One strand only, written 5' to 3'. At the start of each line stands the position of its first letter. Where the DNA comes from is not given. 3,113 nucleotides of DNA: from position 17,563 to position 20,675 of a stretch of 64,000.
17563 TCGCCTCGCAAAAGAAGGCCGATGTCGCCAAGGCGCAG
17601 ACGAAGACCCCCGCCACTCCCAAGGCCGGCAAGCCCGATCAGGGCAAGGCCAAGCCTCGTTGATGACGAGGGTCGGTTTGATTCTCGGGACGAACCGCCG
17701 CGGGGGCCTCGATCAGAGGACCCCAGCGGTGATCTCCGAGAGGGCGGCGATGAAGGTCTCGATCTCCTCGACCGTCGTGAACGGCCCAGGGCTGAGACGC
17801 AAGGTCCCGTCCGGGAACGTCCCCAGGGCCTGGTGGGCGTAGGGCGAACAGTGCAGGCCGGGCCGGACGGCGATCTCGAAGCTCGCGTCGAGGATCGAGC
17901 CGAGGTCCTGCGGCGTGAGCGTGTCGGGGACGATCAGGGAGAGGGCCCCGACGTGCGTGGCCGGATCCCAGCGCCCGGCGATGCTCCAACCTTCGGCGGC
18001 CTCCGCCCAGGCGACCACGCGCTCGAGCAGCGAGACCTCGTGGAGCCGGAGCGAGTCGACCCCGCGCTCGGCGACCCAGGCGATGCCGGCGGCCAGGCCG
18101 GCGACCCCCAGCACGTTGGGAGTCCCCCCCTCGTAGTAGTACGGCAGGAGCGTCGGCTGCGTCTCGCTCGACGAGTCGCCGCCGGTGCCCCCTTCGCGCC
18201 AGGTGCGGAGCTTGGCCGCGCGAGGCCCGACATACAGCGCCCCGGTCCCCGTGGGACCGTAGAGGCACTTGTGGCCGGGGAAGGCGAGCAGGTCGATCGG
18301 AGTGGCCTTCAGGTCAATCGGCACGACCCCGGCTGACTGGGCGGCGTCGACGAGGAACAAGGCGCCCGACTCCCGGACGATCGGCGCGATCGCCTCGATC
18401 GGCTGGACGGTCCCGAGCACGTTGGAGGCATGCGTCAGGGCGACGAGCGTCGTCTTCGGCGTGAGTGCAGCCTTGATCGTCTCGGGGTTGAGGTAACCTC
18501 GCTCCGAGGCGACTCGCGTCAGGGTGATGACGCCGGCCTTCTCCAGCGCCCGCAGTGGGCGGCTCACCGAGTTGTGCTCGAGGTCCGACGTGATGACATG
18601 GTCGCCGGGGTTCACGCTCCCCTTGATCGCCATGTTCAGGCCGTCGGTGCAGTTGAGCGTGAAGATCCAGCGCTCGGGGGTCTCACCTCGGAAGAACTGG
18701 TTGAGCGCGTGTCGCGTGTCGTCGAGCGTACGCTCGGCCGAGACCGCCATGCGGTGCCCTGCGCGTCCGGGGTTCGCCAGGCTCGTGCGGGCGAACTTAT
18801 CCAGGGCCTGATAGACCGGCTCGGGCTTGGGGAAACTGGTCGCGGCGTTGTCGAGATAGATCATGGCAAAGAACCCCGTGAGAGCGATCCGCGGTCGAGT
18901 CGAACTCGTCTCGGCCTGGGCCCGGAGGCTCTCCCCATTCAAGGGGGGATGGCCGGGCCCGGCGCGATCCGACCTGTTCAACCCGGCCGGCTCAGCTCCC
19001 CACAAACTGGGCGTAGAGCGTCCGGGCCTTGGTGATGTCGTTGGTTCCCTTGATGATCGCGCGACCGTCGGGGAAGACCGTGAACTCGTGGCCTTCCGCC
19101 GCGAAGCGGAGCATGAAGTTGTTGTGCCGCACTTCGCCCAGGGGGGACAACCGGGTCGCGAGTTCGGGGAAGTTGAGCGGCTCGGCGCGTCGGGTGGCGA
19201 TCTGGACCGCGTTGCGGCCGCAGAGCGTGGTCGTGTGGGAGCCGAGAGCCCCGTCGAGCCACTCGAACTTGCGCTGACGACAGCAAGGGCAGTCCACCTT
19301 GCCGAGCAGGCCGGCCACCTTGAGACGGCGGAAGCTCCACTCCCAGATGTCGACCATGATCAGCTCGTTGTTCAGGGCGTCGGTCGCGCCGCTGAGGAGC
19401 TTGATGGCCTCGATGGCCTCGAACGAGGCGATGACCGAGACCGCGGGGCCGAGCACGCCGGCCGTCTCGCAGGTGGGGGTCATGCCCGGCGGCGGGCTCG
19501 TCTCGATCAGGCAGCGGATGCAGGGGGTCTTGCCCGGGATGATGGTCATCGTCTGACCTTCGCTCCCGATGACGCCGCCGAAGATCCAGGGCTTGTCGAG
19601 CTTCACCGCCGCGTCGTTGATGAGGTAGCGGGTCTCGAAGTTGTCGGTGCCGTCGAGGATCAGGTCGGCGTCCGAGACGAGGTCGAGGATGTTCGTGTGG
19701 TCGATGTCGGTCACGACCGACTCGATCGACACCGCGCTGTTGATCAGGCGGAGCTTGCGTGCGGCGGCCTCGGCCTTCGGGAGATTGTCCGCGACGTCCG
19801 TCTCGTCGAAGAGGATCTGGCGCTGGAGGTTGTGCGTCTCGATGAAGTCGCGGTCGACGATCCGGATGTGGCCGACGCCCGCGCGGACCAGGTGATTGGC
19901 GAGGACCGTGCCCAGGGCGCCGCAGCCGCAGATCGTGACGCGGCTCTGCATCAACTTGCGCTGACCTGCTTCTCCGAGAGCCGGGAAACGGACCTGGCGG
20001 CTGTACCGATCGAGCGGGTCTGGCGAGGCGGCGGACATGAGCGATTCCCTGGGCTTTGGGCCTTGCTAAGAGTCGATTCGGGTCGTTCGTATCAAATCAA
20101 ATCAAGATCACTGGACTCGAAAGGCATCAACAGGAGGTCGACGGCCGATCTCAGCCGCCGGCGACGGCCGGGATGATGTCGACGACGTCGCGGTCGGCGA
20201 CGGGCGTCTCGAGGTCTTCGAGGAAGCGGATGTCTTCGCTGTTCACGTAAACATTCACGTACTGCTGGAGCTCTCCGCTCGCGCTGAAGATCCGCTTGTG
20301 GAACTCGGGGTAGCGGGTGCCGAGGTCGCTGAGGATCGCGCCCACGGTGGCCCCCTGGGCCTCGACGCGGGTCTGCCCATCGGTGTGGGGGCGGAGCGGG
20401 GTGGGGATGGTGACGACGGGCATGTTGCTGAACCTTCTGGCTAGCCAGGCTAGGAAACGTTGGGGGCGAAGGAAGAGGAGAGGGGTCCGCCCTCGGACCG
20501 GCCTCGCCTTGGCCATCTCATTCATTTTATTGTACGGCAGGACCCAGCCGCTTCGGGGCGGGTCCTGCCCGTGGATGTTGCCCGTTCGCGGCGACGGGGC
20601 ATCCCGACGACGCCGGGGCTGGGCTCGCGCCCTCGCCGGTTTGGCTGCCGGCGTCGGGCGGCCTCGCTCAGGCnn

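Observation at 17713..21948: Riboswitch-controlled operon that looks like a protein-thiocarboxylate-dependent homocysteine (methionine) pathway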

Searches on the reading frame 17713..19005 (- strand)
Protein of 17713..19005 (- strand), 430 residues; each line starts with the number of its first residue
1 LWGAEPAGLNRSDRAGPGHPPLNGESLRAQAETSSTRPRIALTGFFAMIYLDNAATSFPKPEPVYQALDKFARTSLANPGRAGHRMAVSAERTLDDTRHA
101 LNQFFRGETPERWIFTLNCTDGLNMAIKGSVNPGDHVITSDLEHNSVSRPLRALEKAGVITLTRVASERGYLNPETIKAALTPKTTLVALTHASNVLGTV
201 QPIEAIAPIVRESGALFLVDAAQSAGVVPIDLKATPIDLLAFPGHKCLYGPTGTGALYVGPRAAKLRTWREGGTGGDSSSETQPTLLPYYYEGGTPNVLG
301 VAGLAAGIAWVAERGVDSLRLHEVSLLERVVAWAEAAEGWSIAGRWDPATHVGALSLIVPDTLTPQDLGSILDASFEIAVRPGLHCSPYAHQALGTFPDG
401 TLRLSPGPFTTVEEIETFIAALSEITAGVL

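Call 3: search_protein_families(library=pfam, proteins=[window:17713-19005:-])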
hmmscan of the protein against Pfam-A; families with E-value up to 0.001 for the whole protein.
window:17713-19005:- (430 aa): 4 families
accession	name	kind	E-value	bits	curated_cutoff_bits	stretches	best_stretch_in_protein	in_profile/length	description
PF00266.25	Aminotran_5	-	6.4e-78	262.8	21.5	1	49-418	1-371/371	Aminotransferase class-V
PF01041.23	DegT_DnrJ_EryC1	-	4.4e-09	36.5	19.8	1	114-226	43-151/360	DegT/DnrJ/EryC1/StrS aminotransferase family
PF01053.26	Cys_Met_Meta_PP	-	3.4e-07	29.6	27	1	124-232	81-185/381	Cys/Met metabolism PLP-dependent enzyme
PF01212.27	Beta_elim_lyase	-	2.7e-05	24.1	27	1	112-223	49-171/288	Beta-eliminating lyase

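Call 4: search_protein_families(library=ncbifam, proteins=[window:17713-19005:-])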
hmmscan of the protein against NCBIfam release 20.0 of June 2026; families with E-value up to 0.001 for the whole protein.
window:17713-19005:- (430 aa): 37 families (the best 25 are shown)
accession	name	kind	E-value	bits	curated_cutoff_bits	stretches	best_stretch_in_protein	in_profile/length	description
TIGR01977.1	am_tr_V_EF2568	hypoth_equivalog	2.8e-118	395.2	377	1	49-425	1-376/376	cysteine desulfurase family protein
NF040779.1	Sec_lyase_SclA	exception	2.6e-91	306.4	525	1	49-425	1-376/378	selenocysteine lyase SclA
TIGR01979.1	sufS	subfamily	4.5e-67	226.7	475.1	1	48-426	19-399/403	SufS family cysteine desulfurase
NF041166.1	f2_encap_cargo1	exception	1.3e-51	176.4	800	1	48-424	246-622/623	family 2A encapsulin nanocompartment cargo protein cysteine desulfurase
NF006791.0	PRK09295.1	equivalog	2.3e-47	162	661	1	48-425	24-401/406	cysteine desulfurase SufS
TIGR03392.1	FeS_syn_CsdA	equivalog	1.7e-46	159.1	493.6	1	47-423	16-390/398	cysteine desulfurase CsdA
NF008126.0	PRK10874.1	equivalog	6.7e-45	153.9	607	1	47-423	19-393/401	cysteine desulfurase CsdA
TIGR03402.1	FeS_nifS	equivalog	2.3e-44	151.7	530.75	1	49-274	1-224/379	cysteine desulfurase NifS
NF010611.0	PRK14012.1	equivalog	1.7e-42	145.8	548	1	49-270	7-230/406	IscS subfamily cysteine desulfurase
TIGR02006.1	IscS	equivalog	4.5e-40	137.9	643.2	1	49-267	5-225/402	IscS subfamily cysteine desulfurase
TIGR03235.1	DNA_S_dndA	equivalog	1.2e-39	136.6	480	1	50-263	1-216/353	cysteine desulfurase DndA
TIGR01976.1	am_tr_V_VC1184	hypoth_equivalog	3e-39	135.5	352.35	1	42-422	13-401/401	cysteine desulfurase-like protein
NF002806.0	PRK02948.1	subfamily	1.7e-32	112.8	304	1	48-264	1-217/381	IscS subfamily cysteine desulfurase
TIGR03403.1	nifS_epsilon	equivalog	6e-29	101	587.7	1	49-266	1-220/382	NifS family cysteine desulfurase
TIGR04343.1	egtE_PLP_lyase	equivalog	1.7e-17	63.3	400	1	49-423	15-369/370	ergothioneine biosynthesis PLP-dependent enzyme EgtE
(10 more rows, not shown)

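Call 53: search_solved_structures(query=window:17713-18864:-, max_evalue=1e-20, show_alignments=1)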
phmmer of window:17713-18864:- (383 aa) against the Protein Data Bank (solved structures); distinct sequences matched with E-value up to 1e-20: 65 (the best 60 are shown).
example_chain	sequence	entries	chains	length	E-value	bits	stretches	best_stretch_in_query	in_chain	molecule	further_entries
5b7s_A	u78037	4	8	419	8.6e-52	179.4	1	1-382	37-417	Cysteine desulfurase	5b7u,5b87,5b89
5j8q_A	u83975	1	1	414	8e-47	163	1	1-377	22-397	Cysteine desulfurase SufS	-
5xt5_A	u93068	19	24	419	8.3e-47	163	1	1-377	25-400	Cysteine desulfurase SufS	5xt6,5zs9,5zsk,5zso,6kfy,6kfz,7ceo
7e6d_A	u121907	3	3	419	3.7e-46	160.8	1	1-376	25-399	Cysteine desulfurase SufS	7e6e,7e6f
7e6a_A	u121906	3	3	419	1.3e-45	159.1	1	1-377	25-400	Cysteine desulfurase SufS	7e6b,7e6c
7ceq_A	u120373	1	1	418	1.7e-45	158.7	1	1-377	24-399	Cysteine desulfurase SufS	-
7cer_A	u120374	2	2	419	1.7e-45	158.7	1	1-377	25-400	Cysteine desulfurase SufS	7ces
8kg1_A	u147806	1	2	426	1.7e-45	158.7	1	1-381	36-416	cysteine desulfurase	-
6mr6_A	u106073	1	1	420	1.8e-45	158.6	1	2-378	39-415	Cysteine desulfurase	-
6mre_A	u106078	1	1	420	2.5e-45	158.1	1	2-378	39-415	Cysteine desulfurase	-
1i29_A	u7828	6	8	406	3e-45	157.8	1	2-378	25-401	CSDB | Selenocysteine lyase | Cysteine desulfurase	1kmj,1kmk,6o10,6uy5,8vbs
6ndn_A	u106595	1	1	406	3e-45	157.8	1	2-378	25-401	Cysteine desulfurase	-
5db5_A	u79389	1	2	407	3e-45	157.8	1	2-378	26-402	Cysteine desulfurase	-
1jf9_A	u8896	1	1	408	3.1e-45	157.8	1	2-378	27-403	SELENOCYSTEINE LYASE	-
6mr2_A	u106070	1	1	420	3.4e-45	157.7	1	2-378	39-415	Cysteine desulfurase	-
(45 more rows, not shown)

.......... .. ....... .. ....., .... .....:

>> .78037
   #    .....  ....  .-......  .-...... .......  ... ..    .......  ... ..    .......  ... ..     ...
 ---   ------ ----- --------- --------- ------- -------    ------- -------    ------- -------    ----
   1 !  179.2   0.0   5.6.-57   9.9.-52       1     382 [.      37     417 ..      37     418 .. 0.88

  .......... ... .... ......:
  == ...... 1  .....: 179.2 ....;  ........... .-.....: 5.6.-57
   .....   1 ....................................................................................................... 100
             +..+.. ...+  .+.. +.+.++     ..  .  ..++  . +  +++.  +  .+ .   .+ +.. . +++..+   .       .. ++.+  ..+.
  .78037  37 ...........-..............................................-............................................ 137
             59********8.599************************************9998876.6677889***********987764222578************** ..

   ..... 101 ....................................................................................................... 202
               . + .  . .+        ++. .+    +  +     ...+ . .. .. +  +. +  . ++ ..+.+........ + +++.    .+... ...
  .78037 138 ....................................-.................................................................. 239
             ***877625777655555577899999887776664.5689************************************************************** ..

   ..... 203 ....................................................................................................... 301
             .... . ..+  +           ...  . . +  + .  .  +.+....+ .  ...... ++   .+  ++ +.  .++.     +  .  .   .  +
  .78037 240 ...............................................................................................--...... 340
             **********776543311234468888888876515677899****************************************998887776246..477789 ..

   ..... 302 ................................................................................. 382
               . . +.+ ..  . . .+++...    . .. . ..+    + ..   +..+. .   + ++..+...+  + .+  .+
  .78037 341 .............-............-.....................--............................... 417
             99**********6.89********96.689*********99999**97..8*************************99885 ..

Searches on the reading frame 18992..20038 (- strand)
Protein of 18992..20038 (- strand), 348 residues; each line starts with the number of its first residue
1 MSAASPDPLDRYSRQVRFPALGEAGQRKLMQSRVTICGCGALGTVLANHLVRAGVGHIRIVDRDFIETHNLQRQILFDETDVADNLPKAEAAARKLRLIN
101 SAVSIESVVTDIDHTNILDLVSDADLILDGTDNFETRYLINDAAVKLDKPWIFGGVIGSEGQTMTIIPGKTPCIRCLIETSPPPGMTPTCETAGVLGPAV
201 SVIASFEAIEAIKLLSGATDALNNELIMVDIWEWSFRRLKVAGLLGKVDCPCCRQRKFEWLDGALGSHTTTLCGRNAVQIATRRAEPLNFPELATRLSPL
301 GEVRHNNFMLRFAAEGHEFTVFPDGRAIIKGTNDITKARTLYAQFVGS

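Call 3: search_protein_families(library=pfam, proteins=[window:18992-20038:-])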
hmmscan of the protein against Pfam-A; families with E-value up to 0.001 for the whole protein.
window:18992-20038:- (348 aa): 2 families
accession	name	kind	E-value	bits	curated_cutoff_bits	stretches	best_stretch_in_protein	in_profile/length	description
PF00899.27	ThiF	-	1.1e-76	257.6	28.1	1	12-241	1-229/238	ThiF family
PF01488.26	Shikimate_DH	-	1.8e-05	25.3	24.3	1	27-112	8-92/138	Shikimate / quinate 5-dehydrogenase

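Call 4: search_protein_families(library=ncbifam, proteins=[window:18992-20038:-])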
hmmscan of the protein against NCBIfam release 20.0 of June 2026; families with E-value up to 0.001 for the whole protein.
window:18992-20038:- (348 aa): 24 families
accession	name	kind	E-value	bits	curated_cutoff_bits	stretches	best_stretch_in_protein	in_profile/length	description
NF009123.0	PRK12475.1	subfamily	3.6e-108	361.8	510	1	10-347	3-338/338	MoeB/ThiF family adenylyltransferase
TIGR02356.1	adenyl_thiF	equivalog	5e-76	254.6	275.25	1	11-215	1-203/203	thiazole biosynthesis adenylyltransferase ThiF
NF006444.0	PRK08762.1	equivalog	7.6e-72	242.1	449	1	9-256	125-370/387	molybdopterin-synthase adenylyltransferase MoeB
NF047750.1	SAMPActivE1UbaA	equivalog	6.4e-59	199.5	450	1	6-262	7-257/270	SAMP-activating enzyme E1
NF005902.0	PRK07878.1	equivalog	9.6e-59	199.2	647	1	6-241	17-254/392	adenylyltransferase/sulfurtransferase MoeZ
NF004281.0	PRK05690.1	subfamily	6.5e-58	195.9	266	1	5-242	6-240/250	molybdopterin-synthase adenylyltransferase MoeB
NF005646.0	PRK07411.1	equivalog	2e-56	191.8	633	1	7-241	14-246/390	molybdopterin-synthase adenylyltransferase MoeB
NF006204.0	PRK08328.1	equivalog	3.7e-48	164.1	339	1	8-236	6-226/231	hypothetical protein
NF004111.0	PRK05600.1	equivalog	1.7e-45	155.8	437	1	10-242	20-253/371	ThiF family adenylyltransferase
TIGR02355.1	moeB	equivalog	2.7e-45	154.6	376.55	1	11-253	4-240/240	molybdopterin-synthase adenylyltransferase MoeB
NF006395.0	PRK08644.1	equivalog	1.8e-27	96.4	159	1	23-215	22-209/215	sulfur carrier protein ThiS adenylyltransferase ThiF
TIGR02354.1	thiF_fam2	equivalog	4.5e-21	75.7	152.2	1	27-147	17-134/200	thiamine biosynthesis protein ThiF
NF058523.1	6A-MBL_cap2_3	equivalog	1.4e-20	73.4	320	1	30-137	297-405/665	anti-phage 6A-MBL system cap2_3 protein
TIGR01408.1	Ube1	subfamily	5.7e-18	64.1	750.05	1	11-190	401-583/1008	ubiquitin-activating enzyme E1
NF006077.0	PRK08223.1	equivalog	4.2e-16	58.8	266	1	21-144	18-141/296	hypothetical protein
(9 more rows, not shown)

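Call 52: search_solved_structures(query=window:18992-20038:-, max_evalue=1e-10, show_alignments=1)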
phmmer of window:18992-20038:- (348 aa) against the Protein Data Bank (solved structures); distinct sequences matched with E-value up to 1e-10: 49.
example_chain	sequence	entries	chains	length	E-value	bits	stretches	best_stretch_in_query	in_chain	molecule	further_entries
1zfn_A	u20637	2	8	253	2.4e-40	141.8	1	10-253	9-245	Adenylyltransferase thiF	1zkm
1zud_1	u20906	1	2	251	2.7e-40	141.7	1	10-253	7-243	Adenylyltransferase thiF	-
1jw9_B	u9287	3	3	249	1.4e-36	129.5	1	5-252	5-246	MOLYBDOPTERIN BIOSYNTHESIS MOEB PROTEIN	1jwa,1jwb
6yub_B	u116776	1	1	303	8.6e-36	126.9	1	4-216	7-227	Adenylyltransferase and sulfurtransferase uba4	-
6yub_A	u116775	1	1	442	1.1e-35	126.5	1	4-216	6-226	Adenylyltransferase and sulfurtransferase uba4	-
6z6s_DDD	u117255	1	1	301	3.5e-34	121.6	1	4-216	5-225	Adenylyltransferase and sulfurtransferase uba4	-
6yuc_D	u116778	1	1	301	3.5e-34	121.6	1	4-216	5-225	Adenylyltransferase and sulfurtransferase uba4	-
9xgb_A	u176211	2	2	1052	3.1e-21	79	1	19-190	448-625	Ubiquitin-like modifier-activating enzyme 6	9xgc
9ykv_A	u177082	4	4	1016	6.2e-21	78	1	19-190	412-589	Ubiquitin-like modifier-activating enzyme 6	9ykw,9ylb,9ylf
7pvn_A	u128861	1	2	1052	8.9e-21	77.5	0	19-173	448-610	Ubiquitin-like modifier-activating enzyme 6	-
7pyv_A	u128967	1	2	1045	8.9e-21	77.5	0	19-174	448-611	Ubiquitin-like modifier-activating enzyme 6,Ubiquitin-like modifier-activating enzyme 1,Ub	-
9qgw_B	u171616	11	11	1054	9.1e-21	77.5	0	19-173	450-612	Ubiquitin-like modifier-activating enzyme 6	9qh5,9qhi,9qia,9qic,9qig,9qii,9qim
7sol_A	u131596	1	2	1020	1.6e-20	76.7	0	19-173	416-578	Ubiquitin-like modifier-activating enzyme 6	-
5l6h_A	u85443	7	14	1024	1.7e-19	73.3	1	10-191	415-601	Ubiquitin-activating enzyme E1 1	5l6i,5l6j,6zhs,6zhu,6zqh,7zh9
4nnj_A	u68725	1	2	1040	1.9e-19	73.1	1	10-191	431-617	Ubiquitin-activating enzyme E1 1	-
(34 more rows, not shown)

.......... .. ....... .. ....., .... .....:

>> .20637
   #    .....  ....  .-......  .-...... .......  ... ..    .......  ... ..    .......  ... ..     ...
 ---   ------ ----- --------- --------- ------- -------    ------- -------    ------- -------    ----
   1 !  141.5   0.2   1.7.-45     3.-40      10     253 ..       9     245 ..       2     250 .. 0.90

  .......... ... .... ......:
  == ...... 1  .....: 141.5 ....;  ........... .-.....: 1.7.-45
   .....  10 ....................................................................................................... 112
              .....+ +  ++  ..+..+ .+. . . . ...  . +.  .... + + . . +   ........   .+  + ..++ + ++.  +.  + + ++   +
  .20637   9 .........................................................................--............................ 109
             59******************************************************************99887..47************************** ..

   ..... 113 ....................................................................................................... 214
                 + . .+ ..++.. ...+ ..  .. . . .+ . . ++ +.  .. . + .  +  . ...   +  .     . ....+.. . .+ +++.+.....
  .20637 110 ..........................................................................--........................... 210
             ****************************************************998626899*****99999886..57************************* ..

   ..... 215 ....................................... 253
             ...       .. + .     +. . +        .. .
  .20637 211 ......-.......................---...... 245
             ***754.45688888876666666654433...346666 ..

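Call 70: predict_structure(protein=window:18992-20038:-)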
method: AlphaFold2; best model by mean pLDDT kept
length: 348 residues; sequences in the alignment: 1
mean_pLDDT: 34.0   pTM: 0.21
mean pLDDT of the five models: 34.0, 33.7, 30.9, 27.5, 26.3
residues with pLDDT >= 90: 0; 70-90: 0; 50-70: 31; < 50: 317
segments of 3 or more residues with pLDDT < 50: 1-311
pLDDT, mean of each block of 10 residues (from residue 1): 35 28 37 37 44 40 38 30 34 28 22 26 27 27 35 35 35 28 28 24 30 32 26 23 22 25 26 30 37 40 36 52 56 64 54
secondary structure, 60 per line:
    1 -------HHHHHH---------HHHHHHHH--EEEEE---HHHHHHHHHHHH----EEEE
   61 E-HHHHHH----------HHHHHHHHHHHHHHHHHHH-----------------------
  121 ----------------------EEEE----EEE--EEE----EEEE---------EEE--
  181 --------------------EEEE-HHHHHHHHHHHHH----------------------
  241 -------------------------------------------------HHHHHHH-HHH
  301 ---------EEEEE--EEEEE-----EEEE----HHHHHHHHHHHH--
elements in order: H8-13 H23-30 E33-37 H41-52 E57-61 H63-68 H79-97 E143-146 E151-153 E156-158 E163-166 E176-178 E201-204 H206-218 H290-296 E310-314 E317-321 E327-330 H335-346

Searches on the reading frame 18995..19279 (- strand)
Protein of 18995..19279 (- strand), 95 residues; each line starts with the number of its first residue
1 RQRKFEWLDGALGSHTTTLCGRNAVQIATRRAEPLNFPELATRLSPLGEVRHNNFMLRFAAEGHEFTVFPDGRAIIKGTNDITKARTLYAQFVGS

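Call 71: search_protein_families(library=pfam, proteins=[window:18995-19279:-], max_evalue=10)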
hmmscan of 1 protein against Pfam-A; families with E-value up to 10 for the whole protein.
seq(95 aa): 0 families

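Call 72: search_solved_structures(query=window:18995-19279:-, max_evalue=10)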
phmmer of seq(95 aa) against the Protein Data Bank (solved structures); distinct sequences matched with E-value up to 10: 1.
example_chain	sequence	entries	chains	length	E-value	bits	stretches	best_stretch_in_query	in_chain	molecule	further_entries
2a7y_A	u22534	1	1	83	1.3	12.4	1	55-85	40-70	Hypothetical protein Rv2302/MT2359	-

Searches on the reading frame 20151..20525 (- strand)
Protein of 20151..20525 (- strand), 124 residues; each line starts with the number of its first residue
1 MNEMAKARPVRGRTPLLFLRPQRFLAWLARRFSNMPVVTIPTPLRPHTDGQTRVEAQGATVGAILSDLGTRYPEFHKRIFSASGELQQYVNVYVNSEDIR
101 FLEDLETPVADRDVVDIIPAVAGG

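Call 3: search_protein_families(library=pfam, proteins=[window:20151-20525:-])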
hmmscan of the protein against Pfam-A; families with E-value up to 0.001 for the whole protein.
window:20151-20525:- (124 aa): 1 family
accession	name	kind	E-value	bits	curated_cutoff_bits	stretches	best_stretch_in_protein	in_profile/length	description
PF02597.26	ThiS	-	3.8e-17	63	22.5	1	38-124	1-76/76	ThiS family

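Call 4: search_protein_families(library=ncbifam, proteins=[window:20151-20525:-])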
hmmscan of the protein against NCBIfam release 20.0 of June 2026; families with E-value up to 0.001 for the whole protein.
window:20151-20525:- (124 aa): 3 families
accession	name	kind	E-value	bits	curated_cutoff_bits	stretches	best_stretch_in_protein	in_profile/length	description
NF041918.1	SAMP1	equivalog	5.5e-16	58.9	60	1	53-124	19-91/91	ubiquitin-like small modifier protein 1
TIGR01687.1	moaD_arch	subfamily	1.5e-14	54.2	49.5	1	52-124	18-88/88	MoaD family protein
NF053661.1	Urm1_like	equivalog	0.00072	19.7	70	1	77-124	34-79/79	Urm1-like protein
